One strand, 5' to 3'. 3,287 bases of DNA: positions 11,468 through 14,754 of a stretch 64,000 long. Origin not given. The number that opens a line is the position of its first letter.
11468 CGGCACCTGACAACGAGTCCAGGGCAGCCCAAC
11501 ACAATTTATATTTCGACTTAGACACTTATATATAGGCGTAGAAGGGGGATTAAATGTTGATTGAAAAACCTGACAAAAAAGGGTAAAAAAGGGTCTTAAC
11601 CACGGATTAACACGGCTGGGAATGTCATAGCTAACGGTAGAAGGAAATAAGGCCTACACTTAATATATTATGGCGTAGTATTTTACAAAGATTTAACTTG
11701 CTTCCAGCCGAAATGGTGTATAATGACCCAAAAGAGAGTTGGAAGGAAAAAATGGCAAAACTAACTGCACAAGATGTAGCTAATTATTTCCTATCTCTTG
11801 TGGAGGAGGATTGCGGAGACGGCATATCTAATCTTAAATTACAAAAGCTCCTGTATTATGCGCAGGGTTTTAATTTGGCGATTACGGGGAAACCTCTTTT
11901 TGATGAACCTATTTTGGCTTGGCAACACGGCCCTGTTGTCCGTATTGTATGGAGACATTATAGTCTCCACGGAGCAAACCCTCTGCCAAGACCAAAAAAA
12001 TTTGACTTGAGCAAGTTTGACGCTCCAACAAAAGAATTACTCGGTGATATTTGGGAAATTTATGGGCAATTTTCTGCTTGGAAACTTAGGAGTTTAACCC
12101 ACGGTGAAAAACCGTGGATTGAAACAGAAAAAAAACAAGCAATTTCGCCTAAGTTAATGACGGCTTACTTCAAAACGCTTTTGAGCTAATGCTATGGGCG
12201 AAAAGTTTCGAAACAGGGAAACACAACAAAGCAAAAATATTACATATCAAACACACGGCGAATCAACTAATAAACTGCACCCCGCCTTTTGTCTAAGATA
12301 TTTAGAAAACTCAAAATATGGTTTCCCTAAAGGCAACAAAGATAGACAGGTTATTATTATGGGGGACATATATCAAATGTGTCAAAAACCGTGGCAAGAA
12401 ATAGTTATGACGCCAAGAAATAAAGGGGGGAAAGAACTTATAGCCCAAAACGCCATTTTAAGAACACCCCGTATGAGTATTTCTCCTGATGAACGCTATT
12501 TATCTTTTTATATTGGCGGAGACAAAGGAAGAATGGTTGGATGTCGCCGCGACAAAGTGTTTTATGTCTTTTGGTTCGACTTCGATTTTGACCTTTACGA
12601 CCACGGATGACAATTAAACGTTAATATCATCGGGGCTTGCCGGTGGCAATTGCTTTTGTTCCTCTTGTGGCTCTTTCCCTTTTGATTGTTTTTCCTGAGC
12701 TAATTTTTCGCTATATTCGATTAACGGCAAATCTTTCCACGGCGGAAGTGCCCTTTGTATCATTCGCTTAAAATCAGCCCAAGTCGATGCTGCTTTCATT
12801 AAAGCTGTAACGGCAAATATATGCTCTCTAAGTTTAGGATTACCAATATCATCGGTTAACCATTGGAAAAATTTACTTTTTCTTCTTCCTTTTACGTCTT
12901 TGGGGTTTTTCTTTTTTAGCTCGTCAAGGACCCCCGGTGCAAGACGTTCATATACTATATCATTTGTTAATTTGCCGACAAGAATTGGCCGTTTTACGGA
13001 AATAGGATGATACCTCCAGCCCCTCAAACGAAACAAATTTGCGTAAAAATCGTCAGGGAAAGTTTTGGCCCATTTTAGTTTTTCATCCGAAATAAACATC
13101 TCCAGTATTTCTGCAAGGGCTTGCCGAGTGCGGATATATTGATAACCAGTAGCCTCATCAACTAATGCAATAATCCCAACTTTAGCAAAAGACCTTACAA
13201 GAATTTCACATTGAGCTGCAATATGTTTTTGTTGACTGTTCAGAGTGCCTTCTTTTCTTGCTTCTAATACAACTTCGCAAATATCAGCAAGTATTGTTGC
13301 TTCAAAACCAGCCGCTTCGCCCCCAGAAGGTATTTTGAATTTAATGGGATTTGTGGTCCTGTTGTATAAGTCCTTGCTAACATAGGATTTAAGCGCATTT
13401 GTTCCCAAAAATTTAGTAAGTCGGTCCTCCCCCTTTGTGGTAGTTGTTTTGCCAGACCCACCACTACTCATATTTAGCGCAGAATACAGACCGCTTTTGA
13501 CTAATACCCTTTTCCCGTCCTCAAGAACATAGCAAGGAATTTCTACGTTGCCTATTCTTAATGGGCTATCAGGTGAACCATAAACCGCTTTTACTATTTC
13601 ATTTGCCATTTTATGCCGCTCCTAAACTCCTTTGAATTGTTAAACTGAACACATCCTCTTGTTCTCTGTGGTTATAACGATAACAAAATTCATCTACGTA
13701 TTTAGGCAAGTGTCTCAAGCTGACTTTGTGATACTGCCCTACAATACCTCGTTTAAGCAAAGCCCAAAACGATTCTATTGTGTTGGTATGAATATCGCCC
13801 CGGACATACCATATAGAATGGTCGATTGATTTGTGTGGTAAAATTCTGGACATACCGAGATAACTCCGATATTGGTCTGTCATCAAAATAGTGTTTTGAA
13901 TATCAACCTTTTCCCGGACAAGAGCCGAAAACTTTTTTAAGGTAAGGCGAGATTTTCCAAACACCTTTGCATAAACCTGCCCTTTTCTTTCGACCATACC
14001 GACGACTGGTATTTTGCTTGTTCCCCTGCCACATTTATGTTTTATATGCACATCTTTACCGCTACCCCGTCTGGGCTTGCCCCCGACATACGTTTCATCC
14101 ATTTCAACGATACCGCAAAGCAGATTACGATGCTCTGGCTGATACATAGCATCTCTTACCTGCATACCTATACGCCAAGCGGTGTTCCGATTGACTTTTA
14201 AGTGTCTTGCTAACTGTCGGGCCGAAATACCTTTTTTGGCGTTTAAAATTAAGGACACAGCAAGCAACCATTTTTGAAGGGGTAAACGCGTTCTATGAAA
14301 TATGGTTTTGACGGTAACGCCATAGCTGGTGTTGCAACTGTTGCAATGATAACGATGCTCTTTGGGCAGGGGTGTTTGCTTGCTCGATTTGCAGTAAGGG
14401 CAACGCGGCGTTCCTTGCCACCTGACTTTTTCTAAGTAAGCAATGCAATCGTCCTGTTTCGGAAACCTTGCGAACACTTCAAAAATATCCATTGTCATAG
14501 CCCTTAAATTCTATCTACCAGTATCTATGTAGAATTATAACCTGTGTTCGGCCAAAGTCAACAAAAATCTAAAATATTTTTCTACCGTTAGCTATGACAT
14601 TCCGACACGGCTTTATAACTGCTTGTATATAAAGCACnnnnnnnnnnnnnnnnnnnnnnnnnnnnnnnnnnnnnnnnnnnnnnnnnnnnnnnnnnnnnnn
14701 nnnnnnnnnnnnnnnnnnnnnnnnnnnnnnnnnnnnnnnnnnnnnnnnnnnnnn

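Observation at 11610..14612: IS1595-family element that mobilises a three-gene cargo (Panacea TA-like pair + P63C protein), with intact ends and target duplication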

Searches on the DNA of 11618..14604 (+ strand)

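Call 10: search_dna_similar(query=window:11618-14604:+, collection=plasmids, mode=distant)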
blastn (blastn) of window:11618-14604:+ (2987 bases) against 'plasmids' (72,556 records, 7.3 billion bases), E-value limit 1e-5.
Records with a match: 1; places in all: 1; records where one place covers at least 80% of the query: 0.
Best place of each record, by identity: 60-80% 1.
By first word of the organism name: Escherichia 1.
By predicted mobility (MOB-suite, as given by PLSDB): non-mobilizable 1.
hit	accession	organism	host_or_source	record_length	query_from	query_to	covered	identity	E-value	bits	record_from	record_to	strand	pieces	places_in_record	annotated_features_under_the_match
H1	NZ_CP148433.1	Escherichia coli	Chicken,single cell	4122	156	324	6%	71.7%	1e-10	77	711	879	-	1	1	type II toxin-antitoxin system antitoxin SocA domain-containing ...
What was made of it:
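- Tried and rejected: No DNA relative of the element was found (call 10).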

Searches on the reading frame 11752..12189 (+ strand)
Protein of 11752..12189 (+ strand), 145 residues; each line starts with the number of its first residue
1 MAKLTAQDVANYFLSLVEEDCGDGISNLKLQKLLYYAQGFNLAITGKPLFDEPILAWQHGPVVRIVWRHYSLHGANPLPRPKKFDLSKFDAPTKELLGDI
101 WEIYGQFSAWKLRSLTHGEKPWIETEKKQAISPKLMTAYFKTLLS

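Call 4: search_protein_families(library=pfam, proteins=[window:11752-12189:+], max_evalue=0.01)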
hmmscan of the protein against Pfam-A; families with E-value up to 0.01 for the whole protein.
window:11752-12189:+ (145 aa): 1 family
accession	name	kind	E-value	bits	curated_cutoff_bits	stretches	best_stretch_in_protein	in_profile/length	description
PF13274.11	SocA_Panacea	-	2.1e-19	70.9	25.7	1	30-122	1-112/113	Antitoxin SocA-like, Panacea domain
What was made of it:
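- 11752..12189 (+): Passenger gene 1: Panacea/SocA-like antitoxin-domain protein (145 aa from the ATG at 11752; gene callers used a 158-aa start at 11713). PF13274 2.1e-19 (call 4).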

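Call 5: search_protein_families(library=ncbifam, proteins=[window:11752-12189:+], max_evalue=0.01)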
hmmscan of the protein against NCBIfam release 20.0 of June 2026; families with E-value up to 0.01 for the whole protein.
window:11752-12189:+ (145 aa): 1 family
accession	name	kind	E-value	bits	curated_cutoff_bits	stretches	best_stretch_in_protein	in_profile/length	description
NF047745.1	SocA_antitoxin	equivalog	2.1e-17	63.3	190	1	7-81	4-77/176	type VI toxin-antitoxin system SocA family antitoxin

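Call 30: search_protein_families(library=padloc, proteins=[window:11752-12189:+], max_evalue=0.01)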
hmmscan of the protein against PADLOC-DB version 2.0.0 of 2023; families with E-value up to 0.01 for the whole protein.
window:11752-12189:+ (145 aa): 0 families

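Call 31: search_protein_families(library=phrogs, proteins=[window:11752-12189:+], max_evalue=0.01)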
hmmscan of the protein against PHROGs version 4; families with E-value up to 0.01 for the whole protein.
window:11752-12189:+ (145 aa): 2 families
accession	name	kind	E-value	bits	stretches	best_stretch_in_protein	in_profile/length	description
phrog_1281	-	unknown function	2.3e-47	162.2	1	3-144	7-154/195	-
phrog_10390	-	unknown function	9.3e-38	131.4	1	3-142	148-293/299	-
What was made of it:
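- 11752..12189 (+): NF047745 scores 63 bits against a cutoff of 190, so it is not a SocA equivalog (call 5). phrog_1281 2e-47 (call 31).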

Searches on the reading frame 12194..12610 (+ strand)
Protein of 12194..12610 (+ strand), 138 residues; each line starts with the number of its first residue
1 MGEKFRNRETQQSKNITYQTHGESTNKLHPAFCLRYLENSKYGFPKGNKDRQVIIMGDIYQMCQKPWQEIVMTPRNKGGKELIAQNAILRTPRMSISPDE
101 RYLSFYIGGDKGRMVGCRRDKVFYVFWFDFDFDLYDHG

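Call 4: search_protein_families(library=pfam, proteins=[window:12194-12610:+], max_evalue=0.01)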
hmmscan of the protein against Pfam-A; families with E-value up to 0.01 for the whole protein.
window:12194-12610:+ (138 aa): 0 families

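Call 5: search_protein_families(library=ncbifam, proteins=[window:12194-12610:+], max_evalue=0.01)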
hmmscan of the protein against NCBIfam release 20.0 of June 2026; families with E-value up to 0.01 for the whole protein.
window:12194-12610:+ (138 aa): 0 families

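Call 30: search_protein_families(library=padloc, proteins=[window:12194-12610:+], max_evalue=0.01)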
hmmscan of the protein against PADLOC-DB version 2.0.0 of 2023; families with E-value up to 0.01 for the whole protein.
window:12194-12610:+ (138 aa): 0 families

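Call 31: search_protein_families(library=phrogs, proteins=[window:12194-12610:+], max_evalue=0.01)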
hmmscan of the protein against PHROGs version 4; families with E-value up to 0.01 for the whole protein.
window:12194-12610:+ (138 aa): 1 family
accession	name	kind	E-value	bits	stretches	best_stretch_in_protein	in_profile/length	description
phrog_8366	-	unknown function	6.8e-20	72.6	1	6-137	9-140/140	-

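Call 51: find_homologous_proteins(query=window:12194-12610:+, max_evalue=0.001)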
Query window:12194-12610:+ (138 aa): 3 proteins with E <= 0.001 among 4 candidates.
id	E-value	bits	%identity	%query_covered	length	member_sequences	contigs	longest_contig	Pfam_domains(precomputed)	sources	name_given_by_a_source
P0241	7.7e-79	280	93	100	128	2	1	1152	-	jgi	jgi:hypothetical protein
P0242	1.2e-64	234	72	99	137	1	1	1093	-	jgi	jgi:hypothetical protein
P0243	4.0e-62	226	68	99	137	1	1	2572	-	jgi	jgi:hypothetical protein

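Call 53: find_encoding_contigs(protein=P0243, flank=5000, max_places=4)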
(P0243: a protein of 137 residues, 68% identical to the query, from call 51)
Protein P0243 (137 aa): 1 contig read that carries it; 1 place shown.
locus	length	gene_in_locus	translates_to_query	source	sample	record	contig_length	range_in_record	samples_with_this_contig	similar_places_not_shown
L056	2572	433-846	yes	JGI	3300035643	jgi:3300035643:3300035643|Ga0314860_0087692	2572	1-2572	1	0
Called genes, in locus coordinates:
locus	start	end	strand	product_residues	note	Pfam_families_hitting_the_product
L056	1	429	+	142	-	PF13274:SocA_Panacea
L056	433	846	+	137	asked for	-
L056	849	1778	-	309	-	PF10546:P63C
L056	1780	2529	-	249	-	PF12762:DDE_Tnp_IS1595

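Call 54: find_encoding_contigs(protein=P0241, flank=5000, max_places=4)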
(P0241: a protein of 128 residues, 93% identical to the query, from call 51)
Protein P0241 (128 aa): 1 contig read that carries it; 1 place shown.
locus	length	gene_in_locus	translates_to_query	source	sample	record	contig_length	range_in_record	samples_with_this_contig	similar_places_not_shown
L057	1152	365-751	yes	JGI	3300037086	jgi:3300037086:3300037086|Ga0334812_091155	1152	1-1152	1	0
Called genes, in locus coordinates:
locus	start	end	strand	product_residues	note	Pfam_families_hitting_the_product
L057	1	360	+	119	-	?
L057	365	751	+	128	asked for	-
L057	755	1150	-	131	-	?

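Call 62: search_solved_structures(query=A2, max_evalue=10)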
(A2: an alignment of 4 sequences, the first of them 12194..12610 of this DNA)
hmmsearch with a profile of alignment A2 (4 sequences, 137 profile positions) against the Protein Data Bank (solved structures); distinct sequences matched with E-value up to 10: 0.

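Call 66: predict_structure(alignment_id=A2)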
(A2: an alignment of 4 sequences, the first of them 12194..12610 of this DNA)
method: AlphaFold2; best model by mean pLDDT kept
length: 138 residues; sequences in the alignment: 4
mean_pLDDT: 38.0   pTM: 0.34
mean pLDDT of the five models: 38.0, 37.5, 36.4, 34.6, 32.1
residues with pLDDT >= 90: 0; 70-90: 0; 50-70: 17; < 50: 121
segments of 3 or more residues with pLDDT < 50: 1-43, 64-113, 115-135
pLDDT, mean of each block of 10 residues (from residue 1): 29 26 28 41 48 51 44 30 31 30 42 45 43 47
secondary structure, 60 per line:
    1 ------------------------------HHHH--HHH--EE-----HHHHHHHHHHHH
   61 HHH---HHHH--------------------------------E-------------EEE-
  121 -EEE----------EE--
elements in order: H31-34 H49-63 H67-70 E117-119 E122-124
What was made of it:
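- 12194..12610 (+): Passenger gene 2: orf138, an uncharacterised small protein and candidate toxin partner of the Panacea protein. The AF2 model is unusable, pLDDT 38 (call 66).
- On Panacea-type toxin-antitoxin pair (PanAT): The structure model is too poor to use (call 66).
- Tried and rejected: AF2 with 4 sequences failed (call 66).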

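Call 77: search_protein_representatives(alignment_id=A2)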
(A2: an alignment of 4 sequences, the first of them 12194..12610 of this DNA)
Query: 4 sequences, 137 profile positions. Proteins with E-value up to 0.001 (for the whole library): 558; up to 1e-10: 97; up to 1e-30: 1. The best 150 are listed.
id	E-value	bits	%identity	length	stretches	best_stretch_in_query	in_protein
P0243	2.4e-81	286.6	-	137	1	1-137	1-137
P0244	3.1e-20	88.6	-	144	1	4-137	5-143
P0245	9.7e-20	87.0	-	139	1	23-137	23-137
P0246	4.4e-19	84.9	-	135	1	9-137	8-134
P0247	1.5e-18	83.1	-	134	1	1-137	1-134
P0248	5.5e-17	78.1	-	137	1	9-137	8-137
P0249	9.7e-17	77.3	-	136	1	1-137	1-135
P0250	3.2e-16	75.6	-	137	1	1-137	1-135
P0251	6.0e-16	74.7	-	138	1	6-137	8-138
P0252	1.5e-15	73.4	-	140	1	8-137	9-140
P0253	2.3e-15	72.9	-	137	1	5-137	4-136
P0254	2.5e-15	72.7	-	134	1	1-137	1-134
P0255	2.5e-15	72.7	-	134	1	11-137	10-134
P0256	4.2e-15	72.0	-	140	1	23-137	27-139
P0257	4.5e-15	71.9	-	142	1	3-137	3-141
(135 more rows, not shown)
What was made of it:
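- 12194..12610 (+): 558 representative clusters match at E<=1e-3, all about 135-145 aa (call 77).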

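Call 79: search_solved_structures(query=A3, max_evalue=10)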
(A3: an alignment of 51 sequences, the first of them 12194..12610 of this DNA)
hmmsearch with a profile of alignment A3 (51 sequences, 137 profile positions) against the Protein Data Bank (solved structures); distinct sequences matched with E-value up to 10: 0.

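Call 80: search_protein_families(library=pfam, alignment_id=A3, max_evalue=1)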
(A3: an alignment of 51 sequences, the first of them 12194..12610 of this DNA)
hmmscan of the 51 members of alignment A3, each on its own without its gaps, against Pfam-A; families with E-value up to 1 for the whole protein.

A. member 1, window:12194-12610:+ (138 aa): 0 families

B. families by the number of members that match (of 51 scanned): 13 families
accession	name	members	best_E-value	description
PF20607.3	DUF6800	2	0.18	Family of unknown function (DUF6800)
PF18601.6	EZH2_N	1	0.07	EZH2 N-terminal domain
PF13898.11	MINDY-3_4_CD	1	0.093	Deubiquitinating enzyme MINDY-3/4, conserved domain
PF06073.17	DUF934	1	0.094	Bacterial protein of unknown function (DUF934)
PF14409.11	Herpeto_peptide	1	0.11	Ribosomally synthesized peptide in Herpetosiphon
PF07534.22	TLD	1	0.13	TLDc domain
PF02578.20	Cu-oxidase_4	1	0.13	Multi-copper polyphenol oxidoreductase laccase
PF04074.18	DUF386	1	0.14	YhcH/YjgK/YiaL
PF18716.7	VATC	1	0.17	Vms1-associating treble clef domain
PF03213.20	Pox_P35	1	0.18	Poxvirus P35 protein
PF21108.3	MDN1_4th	1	0.18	Midasin AAA+ ATPase lid domain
PF15410.12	PH_9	1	0.19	Pleckstrin homology domain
PF23699.1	PACMP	1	0.52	PAR-amplifying and CtIP-maintaining micropeptide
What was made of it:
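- On Panacea-type toxin-antitoxin pair (PanAT): orf138 has no match to any toxin family, Pfam, PDB or PADLOC entry (calls 4, 30, 79, 80).
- Closest known: PanAT. Different: The partner (orf138 / phrog_8366) matches no known toxin family, Pfam or PDB entry (calls 4, 79, 80).
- orf138 has no recognisable toxin fold or family, and its model failed (calls 66, 79, 80).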
